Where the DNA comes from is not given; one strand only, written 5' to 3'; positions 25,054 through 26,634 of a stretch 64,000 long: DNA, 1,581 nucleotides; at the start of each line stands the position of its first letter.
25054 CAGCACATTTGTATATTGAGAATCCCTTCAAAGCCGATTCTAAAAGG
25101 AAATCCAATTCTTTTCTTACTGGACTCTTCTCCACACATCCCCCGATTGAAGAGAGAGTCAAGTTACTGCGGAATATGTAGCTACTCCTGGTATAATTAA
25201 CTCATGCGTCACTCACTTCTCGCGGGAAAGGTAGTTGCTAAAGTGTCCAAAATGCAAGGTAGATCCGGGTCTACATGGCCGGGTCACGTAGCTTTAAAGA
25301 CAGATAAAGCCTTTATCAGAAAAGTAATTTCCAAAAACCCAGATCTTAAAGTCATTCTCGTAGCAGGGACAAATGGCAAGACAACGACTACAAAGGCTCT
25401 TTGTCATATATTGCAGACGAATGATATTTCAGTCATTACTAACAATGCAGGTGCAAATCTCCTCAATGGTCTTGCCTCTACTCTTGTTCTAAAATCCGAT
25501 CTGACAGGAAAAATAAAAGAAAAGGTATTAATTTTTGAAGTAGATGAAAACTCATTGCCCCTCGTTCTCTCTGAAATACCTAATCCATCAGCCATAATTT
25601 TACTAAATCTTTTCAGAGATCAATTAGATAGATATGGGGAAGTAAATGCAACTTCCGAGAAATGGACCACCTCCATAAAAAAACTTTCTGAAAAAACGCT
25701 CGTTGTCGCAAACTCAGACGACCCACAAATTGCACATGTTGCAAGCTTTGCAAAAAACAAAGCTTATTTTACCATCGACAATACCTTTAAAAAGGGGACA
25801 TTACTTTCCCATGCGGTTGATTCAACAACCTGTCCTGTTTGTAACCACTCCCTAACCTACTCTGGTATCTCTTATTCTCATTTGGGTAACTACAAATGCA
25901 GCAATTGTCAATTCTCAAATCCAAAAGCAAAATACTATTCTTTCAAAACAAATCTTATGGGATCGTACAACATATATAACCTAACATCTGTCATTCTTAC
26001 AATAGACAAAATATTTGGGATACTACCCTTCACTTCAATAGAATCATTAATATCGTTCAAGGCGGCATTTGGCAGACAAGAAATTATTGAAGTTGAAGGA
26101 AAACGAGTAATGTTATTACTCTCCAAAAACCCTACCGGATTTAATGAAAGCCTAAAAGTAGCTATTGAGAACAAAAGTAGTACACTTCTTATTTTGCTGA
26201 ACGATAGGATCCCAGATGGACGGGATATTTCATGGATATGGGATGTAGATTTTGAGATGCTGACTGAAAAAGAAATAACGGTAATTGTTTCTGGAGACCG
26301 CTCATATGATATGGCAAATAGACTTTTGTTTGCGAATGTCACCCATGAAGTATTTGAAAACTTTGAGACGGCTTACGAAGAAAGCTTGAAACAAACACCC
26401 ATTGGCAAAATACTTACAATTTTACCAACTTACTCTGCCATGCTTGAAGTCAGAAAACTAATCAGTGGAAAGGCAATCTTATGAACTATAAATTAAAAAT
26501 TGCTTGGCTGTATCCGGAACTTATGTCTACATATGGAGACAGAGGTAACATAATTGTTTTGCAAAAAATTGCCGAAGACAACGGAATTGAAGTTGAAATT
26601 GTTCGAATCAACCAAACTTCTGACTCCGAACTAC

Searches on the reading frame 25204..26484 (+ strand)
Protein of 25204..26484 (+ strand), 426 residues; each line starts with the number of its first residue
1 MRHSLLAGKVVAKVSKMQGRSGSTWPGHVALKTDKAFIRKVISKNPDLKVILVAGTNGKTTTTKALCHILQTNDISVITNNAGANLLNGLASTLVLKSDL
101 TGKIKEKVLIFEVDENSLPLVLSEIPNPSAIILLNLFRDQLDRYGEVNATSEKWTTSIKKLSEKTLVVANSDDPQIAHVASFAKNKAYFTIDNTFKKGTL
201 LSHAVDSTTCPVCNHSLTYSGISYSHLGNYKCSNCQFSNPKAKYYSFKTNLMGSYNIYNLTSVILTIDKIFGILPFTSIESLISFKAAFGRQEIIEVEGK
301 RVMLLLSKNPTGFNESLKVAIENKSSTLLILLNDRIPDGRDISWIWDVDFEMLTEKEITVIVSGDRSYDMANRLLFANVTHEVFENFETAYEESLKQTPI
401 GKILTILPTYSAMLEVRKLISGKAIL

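Call 49: search_protein_families(library=pfam, proteins=[window:25204-26484:+], max_evalue=0.0001)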
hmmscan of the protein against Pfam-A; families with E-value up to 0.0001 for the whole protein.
window:25204-26484:+ (426 aa): 2 families
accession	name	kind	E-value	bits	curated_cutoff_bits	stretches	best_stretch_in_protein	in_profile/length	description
PF08353.15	MurT_C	-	2.5e-30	105.1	25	1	306-413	1-110/110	MurT ligase C-terminal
PF08245.18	Mur_ligase_M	-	1.2e-16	61.7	24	1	53-265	1-198/200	Mur ligase middle domain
